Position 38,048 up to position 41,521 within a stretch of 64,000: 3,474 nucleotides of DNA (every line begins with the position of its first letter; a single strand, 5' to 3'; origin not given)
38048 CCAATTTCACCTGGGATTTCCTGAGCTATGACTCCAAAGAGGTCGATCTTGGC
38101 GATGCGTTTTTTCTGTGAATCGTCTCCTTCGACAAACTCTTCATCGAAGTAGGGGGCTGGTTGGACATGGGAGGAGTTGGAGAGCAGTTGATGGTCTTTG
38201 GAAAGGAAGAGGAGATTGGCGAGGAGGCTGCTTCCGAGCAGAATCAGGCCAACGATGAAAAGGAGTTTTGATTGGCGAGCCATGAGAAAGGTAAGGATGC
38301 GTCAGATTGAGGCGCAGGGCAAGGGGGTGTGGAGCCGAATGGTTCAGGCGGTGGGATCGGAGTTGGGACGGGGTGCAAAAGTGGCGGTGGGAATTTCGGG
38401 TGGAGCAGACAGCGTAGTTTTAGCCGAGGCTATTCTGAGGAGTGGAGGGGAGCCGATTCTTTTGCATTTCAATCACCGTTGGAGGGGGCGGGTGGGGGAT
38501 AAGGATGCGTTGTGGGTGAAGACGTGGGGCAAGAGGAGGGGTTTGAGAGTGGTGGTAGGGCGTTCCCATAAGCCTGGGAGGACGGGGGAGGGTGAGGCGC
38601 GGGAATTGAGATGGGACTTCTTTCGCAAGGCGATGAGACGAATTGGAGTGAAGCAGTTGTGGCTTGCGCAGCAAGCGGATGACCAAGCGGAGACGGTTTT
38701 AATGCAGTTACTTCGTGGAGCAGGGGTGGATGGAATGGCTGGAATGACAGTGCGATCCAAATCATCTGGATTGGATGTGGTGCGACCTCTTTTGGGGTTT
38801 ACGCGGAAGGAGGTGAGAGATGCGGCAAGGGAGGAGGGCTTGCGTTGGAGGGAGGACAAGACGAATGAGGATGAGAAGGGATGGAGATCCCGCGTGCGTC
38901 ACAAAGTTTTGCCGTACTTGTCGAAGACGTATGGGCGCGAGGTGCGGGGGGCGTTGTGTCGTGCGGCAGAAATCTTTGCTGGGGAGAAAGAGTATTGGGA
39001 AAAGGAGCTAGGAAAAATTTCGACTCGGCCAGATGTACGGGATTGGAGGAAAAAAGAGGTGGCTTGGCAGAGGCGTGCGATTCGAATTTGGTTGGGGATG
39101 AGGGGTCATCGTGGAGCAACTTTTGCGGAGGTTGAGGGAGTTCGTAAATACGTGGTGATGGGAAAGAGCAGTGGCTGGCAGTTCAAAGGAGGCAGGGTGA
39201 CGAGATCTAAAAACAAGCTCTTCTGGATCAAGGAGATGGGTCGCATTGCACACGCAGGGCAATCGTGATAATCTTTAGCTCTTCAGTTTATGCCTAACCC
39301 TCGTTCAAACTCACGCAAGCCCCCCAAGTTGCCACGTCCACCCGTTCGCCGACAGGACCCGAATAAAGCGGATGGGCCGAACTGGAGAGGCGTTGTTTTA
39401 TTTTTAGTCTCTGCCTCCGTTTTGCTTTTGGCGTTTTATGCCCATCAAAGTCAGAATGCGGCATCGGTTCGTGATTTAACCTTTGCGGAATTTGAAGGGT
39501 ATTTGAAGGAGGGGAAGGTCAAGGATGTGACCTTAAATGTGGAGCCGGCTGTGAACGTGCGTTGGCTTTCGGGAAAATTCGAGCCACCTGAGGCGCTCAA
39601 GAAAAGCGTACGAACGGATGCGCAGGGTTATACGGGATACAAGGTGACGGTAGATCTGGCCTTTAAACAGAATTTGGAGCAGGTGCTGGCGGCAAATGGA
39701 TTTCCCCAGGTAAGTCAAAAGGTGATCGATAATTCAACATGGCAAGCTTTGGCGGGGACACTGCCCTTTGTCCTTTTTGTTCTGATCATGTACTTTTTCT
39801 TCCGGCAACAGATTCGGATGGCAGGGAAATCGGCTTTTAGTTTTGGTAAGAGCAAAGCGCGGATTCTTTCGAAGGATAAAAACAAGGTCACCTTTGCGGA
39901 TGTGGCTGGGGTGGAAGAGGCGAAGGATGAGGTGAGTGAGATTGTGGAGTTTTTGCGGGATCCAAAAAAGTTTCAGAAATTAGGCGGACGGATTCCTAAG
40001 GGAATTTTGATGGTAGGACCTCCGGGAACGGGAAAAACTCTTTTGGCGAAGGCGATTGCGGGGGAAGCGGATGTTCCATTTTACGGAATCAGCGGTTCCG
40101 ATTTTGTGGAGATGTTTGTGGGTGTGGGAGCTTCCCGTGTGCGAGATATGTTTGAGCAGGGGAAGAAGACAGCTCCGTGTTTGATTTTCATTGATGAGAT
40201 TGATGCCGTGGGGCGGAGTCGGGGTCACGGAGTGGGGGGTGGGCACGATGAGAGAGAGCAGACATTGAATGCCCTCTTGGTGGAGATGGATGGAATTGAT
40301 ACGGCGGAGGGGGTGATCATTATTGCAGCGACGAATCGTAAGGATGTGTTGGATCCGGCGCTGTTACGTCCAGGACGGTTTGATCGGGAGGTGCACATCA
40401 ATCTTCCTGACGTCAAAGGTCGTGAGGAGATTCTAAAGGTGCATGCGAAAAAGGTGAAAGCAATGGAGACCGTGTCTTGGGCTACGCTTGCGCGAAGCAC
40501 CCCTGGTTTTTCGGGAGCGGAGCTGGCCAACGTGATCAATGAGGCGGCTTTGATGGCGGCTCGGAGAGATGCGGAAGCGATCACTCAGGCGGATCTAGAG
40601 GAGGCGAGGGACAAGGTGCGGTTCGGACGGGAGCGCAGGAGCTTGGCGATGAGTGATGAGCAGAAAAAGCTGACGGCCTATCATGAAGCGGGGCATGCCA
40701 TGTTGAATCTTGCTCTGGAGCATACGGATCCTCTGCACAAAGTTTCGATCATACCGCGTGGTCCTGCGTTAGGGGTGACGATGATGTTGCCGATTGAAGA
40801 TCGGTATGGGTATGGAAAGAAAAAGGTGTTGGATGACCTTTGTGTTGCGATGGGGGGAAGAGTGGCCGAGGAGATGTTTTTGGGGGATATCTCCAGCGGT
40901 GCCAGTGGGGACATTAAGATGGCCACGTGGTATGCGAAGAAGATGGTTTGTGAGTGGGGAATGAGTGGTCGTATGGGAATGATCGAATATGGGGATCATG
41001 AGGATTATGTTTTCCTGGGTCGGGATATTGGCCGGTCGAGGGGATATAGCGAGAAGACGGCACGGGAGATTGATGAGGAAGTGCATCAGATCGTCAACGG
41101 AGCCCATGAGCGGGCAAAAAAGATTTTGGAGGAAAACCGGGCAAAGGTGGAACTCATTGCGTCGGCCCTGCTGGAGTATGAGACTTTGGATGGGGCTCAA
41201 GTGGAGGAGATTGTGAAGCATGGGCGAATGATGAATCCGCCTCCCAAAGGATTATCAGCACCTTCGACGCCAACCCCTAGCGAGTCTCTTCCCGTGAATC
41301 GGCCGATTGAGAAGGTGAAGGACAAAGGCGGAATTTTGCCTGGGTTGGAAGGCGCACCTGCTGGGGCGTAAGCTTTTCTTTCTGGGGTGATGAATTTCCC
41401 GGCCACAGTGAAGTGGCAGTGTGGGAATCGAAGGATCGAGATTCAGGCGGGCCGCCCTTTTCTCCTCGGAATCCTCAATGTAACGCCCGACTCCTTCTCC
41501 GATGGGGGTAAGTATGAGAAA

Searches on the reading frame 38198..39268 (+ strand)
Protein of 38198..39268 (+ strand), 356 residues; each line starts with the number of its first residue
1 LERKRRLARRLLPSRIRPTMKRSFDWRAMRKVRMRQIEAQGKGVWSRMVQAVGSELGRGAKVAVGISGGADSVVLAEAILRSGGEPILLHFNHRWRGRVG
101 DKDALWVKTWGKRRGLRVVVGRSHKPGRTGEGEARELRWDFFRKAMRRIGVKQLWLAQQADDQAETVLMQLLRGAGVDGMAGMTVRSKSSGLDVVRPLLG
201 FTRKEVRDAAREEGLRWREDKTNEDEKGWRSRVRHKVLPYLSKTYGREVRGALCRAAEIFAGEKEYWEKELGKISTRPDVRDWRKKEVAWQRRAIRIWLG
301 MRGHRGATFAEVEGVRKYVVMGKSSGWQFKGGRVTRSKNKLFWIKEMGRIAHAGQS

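Call 96: search_protein_families(library=pfam, proteins=[window:38198-39268:+], max_evalue=0.00001)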
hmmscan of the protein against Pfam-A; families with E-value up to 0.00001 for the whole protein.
window:38198-39268:+ (356 aa): 1 family
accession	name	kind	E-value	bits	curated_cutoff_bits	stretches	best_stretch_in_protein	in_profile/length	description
PF01171.26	ATP_bind_3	-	4.2e-40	137.8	27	1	61-236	1-182/182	PP-loop family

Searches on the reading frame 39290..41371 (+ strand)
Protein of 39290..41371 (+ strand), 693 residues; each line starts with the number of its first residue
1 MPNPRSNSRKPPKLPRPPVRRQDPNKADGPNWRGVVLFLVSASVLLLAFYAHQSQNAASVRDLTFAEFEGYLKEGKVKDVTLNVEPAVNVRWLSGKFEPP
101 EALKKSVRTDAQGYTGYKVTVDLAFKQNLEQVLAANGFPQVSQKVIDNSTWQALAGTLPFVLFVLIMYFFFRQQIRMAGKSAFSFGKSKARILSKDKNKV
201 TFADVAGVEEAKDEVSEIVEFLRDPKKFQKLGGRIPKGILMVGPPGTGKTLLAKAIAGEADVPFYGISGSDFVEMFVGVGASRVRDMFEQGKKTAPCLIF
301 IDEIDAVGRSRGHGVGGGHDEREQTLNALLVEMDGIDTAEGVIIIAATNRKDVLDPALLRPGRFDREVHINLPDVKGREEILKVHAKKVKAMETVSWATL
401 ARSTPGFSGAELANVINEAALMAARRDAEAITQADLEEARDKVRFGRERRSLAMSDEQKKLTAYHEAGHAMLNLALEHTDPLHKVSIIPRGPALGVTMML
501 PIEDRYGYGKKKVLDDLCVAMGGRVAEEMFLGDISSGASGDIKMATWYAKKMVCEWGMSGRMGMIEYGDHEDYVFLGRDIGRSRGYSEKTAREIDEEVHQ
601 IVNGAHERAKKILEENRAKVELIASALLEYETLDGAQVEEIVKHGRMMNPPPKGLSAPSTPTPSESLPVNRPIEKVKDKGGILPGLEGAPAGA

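Call 96: search_protein_families(library=pfam, proteins=[window:39290-41371:+], max_evalue=0.00001)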
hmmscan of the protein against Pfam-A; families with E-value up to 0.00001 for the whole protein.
window:39290-41371:+ (693 aa): 5 families
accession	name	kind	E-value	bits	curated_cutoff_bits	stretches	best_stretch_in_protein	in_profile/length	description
PF01434.24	Peptidase_M41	-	2.2e-67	227.1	29.9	1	453-641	2-191/191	Peptidase family M41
PF00004.35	AAA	-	1.9e-43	148.5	21.2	1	239-371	1-130/131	ATPase family associated with various cellular activities (AAA)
PF17862.7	AAA_lid_3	-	4.1e-15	55.4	27.2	1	395-438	2-45/45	AAA+ lid domain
PF06480.20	FtsH_ext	-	1.8e-08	34.9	25.5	1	37-138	3-96/103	FtsH Extracellular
PF06068.19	TIP49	-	7.5e-06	25.8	23.8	0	205-272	26-88/347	TIP49 P-loop domain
